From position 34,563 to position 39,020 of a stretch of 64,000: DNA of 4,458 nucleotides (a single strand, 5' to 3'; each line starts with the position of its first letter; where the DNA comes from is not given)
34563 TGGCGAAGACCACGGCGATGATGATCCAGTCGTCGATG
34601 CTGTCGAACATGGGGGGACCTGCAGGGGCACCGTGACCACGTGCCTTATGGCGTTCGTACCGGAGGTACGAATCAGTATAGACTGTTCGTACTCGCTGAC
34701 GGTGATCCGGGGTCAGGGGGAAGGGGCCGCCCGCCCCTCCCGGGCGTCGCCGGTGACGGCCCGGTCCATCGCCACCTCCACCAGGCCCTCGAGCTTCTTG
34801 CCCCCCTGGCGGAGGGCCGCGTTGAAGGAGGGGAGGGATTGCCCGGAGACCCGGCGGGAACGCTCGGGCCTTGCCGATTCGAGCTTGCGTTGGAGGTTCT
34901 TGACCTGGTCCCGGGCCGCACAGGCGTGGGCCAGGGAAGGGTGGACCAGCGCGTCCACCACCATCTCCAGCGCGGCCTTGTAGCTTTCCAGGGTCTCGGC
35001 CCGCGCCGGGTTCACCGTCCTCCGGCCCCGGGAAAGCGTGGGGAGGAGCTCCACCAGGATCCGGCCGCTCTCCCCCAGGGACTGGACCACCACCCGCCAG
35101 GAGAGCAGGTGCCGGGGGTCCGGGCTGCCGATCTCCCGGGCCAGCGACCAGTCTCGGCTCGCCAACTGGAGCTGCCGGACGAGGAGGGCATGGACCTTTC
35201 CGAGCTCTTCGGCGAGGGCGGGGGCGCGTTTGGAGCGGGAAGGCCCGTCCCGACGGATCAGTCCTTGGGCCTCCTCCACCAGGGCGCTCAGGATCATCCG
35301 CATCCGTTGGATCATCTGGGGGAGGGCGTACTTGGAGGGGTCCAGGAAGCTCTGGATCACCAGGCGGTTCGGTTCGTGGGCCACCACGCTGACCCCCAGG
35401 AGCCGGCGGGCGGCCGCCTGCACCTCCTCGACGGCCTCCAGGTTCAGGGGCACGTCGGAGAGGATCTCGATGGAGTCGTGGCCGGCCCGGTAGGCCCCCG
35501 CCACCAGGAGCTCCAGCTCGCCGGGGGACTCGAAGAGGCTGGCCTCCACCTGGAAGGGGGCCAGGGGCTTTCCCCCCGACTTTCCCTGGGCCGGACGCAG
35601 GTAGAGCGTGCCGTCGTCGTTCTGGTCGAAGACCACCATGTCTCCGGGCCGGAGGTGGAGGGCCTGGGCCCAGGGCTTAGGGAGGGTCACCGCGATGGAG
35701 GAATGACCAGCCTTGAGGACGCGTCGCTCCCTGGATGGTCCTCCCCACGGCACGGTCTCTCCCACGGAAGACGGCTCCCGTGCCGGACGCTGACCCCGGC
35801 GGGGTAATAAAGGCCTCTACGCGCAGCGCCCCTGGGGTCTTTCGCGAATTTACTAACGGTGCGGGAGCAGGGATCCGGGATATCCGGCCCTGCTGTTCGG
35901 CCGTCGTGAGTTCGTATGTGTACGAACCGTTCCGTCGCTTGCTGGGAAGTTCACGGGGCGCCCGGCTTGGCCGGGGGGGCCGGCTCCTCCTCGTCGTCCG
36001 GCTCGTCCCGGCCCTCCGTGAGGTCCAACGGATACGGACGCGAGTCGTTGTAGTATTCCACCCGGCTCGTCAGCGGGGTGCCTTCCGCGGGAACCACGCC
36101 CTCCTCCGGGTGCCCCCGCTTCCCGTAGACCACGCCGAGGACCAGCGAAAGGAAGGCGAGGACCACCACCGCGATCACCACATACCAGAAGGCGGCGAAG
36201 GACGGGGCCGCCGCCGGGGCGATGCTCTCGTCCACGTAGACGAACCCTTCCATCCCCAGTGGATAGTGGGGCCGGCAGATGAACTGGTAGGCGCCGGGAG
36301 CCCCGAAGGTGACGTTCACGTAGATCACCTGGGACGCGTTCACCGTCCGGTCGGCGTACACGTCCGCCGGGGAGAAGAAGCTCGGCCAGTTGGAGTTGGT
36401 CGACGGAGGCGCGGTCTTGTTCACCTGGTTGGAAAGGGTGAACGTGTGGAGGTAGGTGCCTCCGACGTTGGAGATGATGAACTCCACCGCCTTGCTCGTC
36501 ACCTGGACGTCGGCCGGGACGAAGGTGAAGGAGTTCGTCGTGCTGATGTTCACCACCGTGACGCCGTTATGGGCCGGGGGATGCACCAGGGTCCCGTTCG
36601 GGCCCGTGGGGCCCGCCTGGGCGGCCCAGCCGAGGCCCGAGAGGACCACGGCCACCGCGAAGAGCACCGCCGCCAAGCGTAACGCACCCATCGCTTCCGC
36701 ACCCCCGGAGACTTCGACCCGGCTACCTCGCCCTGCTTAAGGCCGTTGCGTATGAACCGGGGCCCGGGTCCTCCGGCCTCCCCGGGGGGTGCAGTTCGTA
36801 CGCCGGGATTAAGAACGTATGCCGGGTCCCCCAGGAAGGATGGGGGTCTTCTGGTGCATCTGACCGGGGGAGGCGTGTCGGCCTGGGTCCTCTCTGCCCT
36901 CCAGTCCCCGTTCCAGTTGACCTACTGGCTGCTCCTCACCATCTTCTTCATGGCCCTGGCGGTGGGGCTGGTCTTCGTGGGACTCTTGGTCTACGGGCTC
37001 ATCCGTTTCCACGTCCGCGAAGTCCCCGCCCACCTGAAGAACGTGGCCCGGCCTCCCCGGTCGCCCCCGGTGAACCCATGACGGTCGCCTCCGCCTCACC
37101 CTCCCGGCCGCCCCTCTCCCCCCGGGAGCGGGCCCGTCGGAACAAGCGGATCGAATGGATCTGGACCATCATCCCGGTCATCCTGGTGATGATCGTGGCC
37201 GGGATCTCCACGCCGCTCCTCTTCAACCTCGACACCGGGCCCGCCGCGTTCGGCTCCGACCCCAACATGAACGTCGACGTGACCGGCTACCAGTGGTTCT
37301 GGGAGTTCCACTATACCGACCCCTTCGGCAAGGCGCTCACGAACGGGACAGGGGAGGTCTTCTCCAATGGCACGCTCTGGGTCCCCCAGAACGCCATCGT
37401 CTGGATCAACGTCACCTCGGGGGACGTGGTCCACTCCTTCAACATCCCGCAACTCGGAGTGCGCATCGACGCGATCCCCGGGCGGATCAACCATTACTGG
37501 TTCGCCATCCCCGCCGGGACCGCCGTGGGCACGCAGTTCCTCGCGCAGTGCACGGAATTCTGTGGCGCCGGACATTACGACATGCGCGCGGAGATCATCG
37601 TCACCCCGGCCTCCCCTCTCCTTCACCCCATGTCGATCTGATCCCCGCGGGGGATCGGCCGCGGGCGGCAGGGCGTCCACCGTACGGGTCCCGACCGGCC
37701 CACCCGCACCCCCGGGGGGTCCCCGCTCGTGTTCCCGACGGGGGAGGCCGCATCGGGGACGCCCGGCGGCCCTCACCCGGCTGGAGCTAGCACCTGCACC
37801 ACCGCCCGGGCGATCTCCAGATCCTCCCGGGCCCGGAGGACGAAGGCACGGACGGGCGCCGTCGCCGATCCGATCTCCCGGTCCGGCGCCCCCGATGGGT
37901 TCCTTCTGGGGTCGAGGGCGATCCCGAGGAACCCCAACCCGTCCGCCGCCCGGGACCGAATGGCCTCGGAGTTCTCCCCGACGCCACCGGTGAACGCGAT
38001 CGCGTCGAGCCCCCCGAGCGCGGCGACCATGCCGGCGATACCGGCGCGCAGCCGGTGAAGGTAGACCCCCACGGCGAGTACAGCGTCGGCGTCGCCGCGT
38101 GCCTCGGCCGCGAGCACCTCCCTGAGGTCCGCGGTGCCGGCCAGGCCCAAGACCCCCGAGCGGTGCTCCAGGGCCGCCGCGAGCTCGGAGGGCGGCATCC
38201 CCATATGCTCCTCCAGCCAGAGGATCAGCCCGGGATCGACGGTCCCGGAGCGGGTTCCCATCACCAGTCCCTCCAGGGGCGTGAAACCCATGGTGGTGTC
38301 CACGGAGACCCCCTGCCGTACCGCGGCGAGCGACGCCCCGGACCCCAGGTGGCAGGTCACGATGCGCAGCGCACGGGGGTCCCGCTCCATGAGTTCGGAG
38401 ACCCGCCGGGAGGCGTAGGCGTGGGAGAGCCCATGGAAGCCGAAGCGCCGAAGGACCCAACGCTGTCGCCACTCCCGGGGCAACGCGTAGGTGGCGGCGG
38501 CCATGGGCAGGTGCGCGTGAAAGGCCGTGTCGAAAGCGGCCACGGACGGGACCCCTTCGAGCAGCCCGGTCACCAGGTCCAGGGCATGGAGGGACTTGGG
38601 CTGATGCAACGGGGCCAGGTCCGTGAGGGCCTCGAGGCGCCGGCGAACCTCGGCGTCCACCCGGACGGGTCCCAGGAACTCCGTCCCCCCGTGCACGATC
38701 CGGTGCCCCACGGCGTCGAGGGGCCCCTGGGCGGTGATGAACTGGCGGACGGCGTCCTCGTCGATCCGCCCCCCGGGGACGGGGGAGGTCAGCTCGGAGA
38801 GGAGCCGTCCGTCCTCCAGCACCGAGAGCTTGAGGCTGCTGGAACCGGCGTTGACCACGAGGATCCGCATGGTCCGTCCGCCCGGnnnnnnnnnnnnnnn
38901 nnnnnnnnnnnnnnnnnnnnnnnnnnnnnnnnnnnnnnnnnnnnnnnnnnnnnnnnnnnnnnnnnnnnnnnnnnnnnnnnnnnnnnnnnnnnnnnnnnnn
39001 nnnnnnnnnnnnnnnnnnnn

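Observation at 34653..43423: Recurrent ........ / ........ inverted-repeat motif upstream of copper and respiratory genes: candidate operator of an uncharacterised regulon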

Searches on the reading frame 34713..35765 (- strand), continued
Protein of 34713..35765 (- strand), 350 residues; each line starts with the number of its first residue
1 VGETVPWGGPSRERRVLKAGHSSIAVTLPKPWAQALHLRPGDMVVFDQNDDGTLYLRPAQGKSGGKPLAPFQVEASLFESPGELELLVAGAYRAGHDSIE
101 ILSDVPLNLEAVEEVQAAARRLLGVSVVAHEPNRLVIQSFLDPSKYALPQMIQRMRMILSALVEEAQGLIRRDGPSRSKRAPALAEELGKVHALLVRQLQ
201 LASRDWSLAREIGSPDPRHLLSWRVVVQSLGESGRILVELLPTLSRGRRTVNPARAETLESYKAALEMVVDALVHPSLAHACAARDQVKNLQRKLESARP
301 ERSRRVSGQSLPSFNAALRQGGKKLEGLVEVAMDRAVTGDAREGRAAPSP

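Call 71: fold_search(model_id=the predicted structure, library=pdb)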
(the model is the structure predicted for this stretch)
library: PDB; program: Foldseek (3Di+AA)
matches with E <= 10: 269; with E <= 0.001: 0
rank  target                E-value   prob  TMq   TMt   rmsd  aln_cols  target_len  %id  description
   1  1t8b_A                7.3e-03  1.00  0.38  0.60   5.7       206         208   15  Crystal structure of refolded PHOU-like protein (gi 2983430) from Aquifex aeolicus (released 2004-12-07)
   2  1t72_B                1.5e-02  1.00  0.36  0.53   6.0       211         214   16  Crystal structure of phosphate transport system protein phoU from Aquifex aeolicus (released 2004-12-07)
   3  4q25_B                3.4e-02  1.00  0.37  0.56   5.8       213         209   10  Crystal structure of PhoU from Pseudomonas aeruginosa (released 2015-02-18)
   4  1t72_A                3.8e-02  1.00  0.36  0.52   6.1       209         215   17  Crystal structure of phosphate transport system protein phoU from Aquifex aeolicus (released 2004-12-07)
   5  4q25_A                3.9e-02  1.00  0.36  0.54   6.0       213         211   10  Crystal structure of PhoU from Pseudomonas aeruginosa (released 2015-02-18)
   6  1t72_G                5.6e-02  0.98  0.32  0.46   6.0       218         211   14  Crystal structure of phosphate transport system protein phoU from Aquifex aeolicus (released 2004-12-07)
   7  2i0m                  7.9e-02  0.91  0.28  0.42   9.6       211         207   11  Crystal structure of the phosphate transport system regulatory protein PhoU from Streptococcus pneumoniae (released 2006-09-19)
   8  1t72_E                8.3e-02  0.97  0.33  0.47   6.2       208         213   16  Crystal structure of phosphate transport system protein phoU from Aquifex aeolicus (released 2004-12-07)
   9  7x8v_A                9.2e-02  0.21  0.12  0.20  17.8       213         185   13  Cooperative regulation of PBI1 and MAPKs controls WRKY45 transcription factor in rice immunity (released 2022-04-06)
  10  8z7a_G                9.7e-02  0.72  0.20  0.30  18.3       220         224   13  Open Barrel Structure of Translin from Trichoderma virens (released 2025-04-23)
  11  7x8v_E                9.7e-02  0.18  0.11  0.19  17.6       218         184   13  Cooperative regulation of PBI1 and MAPKs controls WRKY45 transcription factor in rice immunity (released 2022-04-06)
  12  1xwm                  1.1e-01  0.96  0.31  0.45   7.6       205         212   14  The crystal structure of PhoU (phosphate uptake regulator), Structural genomics (released 2004-12-14)
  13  8wdf                  1.5e-01  0.54  0.20  0.26  19.4       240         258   10  Chemoreceptor PilJ from Pseudomonas aeruginosa PA14 (released 2024-07-24)
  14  1sum                  1.7e-01  0.84  0.30  0.40   7.9       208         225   10  Crystal structure of a hypothetical protein at 2.0 A resolution (released 2004-08-24)
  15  8z7a_F                2.5e-01  0.41  0.18  0.27  16.3       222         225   14  Open Barrel Structure of Translin from Trichoderma virens (released 2025-04-23)
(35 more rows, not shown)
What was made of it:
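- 34713..35753 (-): Cluster-embedded AbrB-PhoU gene (346 aa), the candidate cognate regulator. Top Foldseek PDB hits are PhoU, prob 1.0, E 0.007-0.04 (call 71).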

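Call 80: find_related_loci(query=A1, collection=metagenome_contigs, flank=8000)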
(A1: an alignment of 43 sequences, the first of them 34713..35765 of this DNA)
Query A1 (350 aa) in metagenome_contigs; peptide patterns used: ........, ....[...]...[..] (x = any residue, [..] = any of these).
345 stretches matched a pattern; 182 encode a relative of the query (tblastn E <= 1e-3); the best 80 are kept; 80 distinct loci.
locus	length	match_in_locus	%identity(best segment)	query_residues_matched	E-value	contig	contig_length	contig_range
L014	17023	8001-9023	60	2-339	2e-119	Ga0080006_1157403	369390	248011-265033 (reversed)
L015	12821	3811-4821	55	4-339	6e-108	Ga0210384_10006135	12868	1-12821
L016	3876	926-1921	56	7-339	9e-109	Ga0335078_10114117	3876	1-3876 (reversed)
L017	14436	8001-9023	55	1-339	2e-107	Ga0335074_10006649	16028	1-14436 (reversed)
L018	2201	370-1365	55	7-338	1e-112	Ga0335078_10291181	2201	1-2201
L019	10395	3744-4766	54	2-340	1e-106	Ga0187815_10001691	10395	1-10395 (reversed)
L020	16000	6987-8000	55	4-339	1e-106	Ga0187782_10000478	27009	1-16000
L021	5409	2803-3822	54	2-339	6e-107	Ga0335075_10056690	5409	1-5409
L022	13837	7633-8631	57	7-338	8e-107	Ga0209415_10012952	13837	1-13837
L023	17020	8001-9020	56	2-339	3e-106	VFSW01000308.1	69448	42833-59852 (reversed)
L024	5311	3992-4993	53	4-337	2e-106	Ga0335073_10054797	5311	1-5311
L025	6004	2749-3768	54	2-339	4e-106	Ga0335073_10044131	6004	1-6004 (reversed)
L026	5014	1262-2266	56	7-339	1e-106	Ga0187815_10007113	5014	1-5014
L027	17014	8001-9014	54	1-338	2e-106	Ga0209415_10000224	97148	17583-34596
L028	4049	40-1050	55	4-338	7e-107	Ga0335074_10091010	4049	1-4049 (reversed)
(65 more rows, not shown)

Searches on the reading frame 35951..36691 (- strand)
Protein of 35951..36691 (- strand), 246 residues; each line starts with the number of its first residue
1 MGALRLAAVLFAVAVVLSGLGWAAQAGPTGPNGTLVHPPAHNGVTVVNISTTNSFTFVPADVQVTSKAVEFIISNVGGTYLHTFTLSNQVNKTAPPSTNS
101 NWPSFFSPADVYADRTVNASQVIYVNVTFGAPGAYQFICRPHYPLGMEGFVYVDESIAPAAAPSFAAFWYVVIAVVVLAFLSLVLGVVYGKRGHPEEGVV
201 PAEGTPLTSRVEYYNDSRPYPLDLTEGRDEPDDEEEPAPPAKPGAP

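Call 8: search_protein_families(library=pfam, proteins=[window:35951-36691:-], max_evalue=0.01)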
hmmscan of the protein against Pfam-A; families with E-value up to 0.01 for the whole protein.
window:35951-36691:- (246 aa): 1 family
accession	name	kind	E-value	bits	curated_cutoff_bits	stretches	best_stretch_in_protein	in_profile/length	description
PF00127.26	Copper-bind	-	7.1e-07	30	21.2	1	48-153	5-98/99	Copper binding proteins, plastocyanin/azurin family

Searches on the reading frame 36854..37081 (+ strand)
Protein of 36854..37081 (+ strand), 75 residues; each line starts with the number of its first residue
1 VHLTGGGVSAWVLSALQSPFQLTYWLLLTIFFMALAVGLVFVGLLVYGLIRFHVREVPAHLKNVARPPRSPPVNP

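Call 53: search_protein_families(library=pfam, proteins=[window:36854-37081:+], max_evalue=5)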
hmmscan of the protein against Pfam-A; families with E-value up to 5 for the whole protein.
window:36854-37081:+ (75 aa): 1 family
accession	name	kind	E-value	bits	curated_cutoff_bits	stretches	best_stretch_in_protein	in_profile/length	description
PF20315.3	DUF6611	-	0.079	13.5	27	1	7-69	58-120/168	Family of unknown function (DUF6611)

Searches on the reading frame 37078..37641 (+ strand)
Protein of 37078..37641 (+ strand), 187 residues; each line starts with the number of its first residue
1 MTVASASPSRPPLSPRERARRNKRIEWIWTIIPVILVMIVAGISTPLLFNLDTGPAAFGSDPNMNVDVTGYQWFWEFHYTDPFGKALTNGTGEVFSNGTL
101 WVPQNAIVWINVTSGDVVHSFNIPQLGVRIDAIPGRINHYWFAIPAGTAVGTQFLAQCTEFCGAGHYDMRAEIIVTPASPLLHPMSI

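Call 53: search_protein_families(library=pfam, proteins=[window:37078-37641:+], max_evalue=5)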
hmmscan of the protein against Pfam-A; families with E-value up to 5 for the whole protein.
window:37078-37641:+ (187 aa): 2 families
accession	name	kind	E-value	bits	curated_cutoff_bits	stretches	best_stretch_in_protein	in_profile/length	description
PF00116.26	COX2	-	3.5e-18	66.1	22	1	65-170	2-114/120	Cytochrome C oxidase subunit II, periplasmic domain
PF02790.20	COX2_TM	-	0.00017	22.1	22.8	1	21-44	62-85/88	Cytochrome C oxidase subunit II, transmembrane domain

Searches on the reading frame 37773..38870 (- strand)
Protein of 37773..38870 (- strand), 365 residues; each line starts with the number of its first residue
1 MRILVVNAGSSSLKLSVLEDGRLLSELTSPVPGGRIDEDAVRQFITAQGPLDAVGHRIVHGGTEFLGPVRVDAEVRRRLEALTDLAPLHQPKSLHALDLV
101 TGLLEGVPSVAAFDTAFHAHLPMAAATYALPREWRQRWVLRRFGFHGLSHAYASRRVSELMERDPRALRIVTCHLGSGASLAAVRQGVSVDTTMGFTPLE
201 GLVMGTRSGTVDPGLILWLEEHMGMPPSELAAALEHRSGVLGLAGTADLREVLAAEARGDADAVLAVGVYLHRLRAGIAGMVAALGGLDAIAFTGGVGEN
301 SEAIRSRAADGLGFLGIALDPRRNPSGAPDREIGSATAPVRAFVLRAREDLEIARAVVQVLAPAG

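Call 16: search_protein_families(library=pfam, proteins=[window:37773-38870:-], max_evalue=0.01)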
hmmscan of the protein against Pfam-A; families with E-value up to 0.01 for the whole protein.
window:37773-38870:- (365 aa): 1 family
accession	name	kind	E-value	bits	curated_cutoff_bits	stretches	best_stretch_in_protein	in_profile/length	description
PF00871.23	Acetate_kinase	-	5.5e-108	361.6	22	1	45-355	77-392/392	Acetokinase family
